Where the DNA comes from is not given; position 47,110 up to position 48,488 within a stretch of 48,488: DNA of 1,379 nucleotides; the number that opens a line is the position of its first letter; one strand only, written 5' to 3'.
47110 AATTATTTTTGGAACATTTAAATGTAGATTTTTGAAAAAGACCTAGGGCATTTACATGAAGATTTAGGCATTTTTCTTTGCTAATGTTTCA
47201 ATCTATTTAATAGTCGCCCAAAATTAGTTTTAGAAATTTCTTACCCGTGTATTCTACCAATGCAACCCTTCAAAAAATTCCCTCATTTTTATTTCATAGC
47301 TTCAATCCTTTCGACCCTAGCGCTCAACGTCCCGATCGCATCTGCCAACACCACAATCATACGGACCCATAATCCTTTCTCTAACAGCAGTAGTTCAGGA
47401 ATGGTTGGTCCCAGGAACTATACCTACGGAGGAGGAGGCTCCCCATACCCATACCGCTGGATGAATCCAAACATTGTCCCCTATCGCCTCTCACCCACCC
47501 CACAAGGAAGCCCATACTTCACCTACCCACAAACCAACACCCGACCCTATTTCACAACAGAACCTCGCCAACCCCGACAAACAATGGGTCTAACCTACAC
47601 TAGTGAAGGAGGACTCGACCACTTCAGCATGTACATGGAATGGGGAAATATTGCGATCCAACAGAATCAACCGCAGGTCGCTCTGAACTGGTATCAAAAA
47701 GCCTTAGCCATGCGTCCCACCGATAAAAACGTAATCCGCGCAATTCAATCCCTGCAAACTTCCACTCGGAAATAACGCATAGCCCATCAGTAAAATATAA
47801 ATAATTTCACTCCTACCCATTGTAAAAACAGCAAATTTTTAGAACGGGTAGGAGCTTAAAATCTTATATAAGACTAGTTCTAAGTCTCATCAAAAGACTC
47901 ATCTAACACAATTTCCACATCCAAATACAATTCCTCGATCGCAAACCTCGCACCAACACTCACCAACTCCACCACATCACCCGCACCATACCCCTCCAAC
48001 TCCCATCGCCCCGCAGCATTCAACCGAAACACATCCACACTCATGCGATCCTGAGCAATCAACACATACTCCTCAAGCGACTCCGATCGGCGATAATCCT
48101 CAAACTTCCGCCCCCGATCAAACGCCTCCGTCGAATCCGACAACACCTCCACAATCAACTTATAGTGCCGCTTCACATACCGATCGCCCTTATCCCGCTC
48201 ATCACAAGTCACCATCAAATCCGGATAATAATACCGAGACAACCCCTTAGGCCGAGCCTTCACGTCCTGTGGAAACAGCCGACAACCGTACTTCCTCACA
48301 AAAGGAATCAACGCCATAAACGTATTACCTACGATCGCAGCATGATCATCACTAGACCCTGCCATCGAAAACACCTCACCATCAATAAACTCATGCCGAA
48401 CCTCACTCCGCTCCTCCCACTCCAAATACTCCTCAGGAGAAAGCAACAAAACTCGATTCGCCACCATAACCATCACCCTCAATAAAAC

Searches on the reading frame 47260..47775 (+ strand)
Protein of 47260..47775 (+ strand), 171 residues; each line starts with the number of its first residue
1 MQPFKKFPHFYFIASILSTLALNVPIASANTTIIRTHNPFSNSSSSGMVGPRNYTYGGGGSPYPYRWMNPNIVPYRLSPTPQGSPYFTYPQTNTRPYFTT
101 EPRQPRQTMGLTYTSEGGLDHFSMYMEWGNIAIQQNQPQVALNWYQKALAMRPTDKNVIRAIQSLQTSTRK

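Call 15: search_protein_families(library=pfam, max_evalue=0.001, proteins=[window:47260-47775:+])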
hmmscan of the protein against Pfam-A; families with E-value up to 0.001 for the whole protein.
window:47260-47775:+ (171 aa): 1 family
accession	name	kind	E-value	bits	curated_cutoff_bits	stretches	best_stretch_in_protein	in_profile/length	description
PF07719.23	TPR_2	-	0.0001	22.6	27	1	125-155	4-34/34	Tetratricopeptide repeat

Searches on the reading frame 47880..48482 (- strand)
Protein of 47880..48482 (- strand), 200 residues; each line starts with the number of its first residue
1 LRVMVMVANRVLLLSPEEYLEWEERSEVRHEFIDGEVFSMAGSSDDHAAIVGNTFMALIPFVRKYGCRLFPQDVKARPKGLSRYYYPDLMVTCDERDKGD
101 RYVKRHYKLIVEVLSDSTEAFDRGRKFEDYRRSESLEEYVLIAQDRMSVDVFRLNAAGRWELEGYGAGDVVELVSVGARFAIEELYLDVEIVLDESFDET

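Call 15: search_protein_families(library=pfam, max_evalue=0.001, proteins=[window:47880-48482:-])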
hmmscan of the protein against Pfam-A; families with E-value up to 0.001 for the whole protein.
window:47880-48482:- (200 aa): 1 family
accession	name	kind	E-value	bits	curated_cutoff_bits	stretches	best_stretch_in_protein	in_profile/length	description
PF05685.18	Uma2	-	1.4e-35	122.8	27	1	16-173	1-160/172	Putative restriction endonuclease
